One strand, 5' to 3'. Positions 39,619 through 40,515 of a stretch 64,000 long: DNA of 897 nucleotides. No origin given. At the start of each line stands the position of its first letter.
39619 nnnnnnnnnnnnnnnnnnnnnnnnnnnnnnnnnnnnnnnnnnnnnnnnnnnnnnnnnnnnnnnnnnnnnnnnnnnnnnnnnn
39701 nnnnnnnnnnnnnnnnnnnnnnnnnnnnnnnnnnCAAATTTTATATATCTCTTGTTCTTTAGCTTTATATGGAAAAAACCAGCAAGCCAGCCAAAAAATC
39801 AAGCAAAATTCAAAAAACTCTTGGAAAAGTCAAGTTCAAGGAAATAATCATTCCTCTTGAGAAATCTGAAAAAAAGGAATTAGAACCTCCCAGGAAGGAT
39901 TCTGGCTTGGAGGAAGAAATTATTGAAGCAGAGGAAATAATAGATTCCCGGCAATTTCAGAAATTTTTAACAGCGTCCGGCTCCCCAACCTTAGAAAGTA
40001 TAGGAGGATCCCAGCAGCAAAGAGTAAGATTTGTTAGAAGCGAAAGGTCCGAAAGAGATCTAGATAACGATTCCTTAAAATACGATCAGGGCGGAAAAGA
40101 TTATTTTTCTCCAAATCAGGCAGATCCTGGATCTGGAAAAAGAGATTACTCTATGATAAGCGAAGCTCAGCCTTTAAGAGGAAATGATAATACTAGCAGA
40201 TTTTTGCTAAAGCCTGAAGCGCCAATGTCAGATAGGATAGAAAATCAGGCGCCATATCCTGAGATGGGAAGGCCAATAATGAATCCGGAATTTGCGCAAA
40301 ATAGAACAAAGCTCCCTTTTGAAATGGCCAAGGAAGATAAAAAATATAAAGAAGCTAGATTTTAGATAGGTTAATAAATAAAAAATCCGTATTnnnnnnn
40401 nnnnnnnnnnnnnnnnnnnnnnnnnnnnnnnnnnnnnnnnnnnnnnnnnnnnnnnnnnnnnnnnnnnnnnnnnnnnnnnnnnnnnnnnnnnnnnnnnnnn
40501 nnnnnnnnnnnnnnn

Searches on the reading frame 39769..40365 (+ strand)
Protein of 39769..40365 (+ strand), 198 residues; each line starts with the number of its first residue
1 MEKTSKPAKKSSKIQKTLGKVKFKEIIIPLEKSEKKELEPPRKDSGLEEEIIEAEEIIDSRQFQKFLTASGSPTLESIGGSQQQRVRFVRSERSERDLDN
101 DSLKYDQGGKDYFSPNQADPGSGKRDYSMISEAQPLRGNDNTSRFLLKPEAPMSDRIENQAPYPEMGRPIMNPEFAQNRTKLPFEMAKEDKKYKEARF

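Call 18: search_protein_families(library=pfam, proteins=[window:39769-40365:+], max_evalue=0.001)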
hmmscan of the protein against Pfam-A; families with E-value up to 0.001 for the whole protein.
window:39769-40365:+ (198 aa): 0 families

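Call 48: search_protein_families(library=ncbifam, proteins=[window:39769-40365:+], max_evalue=0.01)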
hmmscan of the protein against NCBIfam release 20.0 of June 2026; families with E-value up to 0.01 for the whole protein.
window:39769-40365:+ (198 aa): 0 families
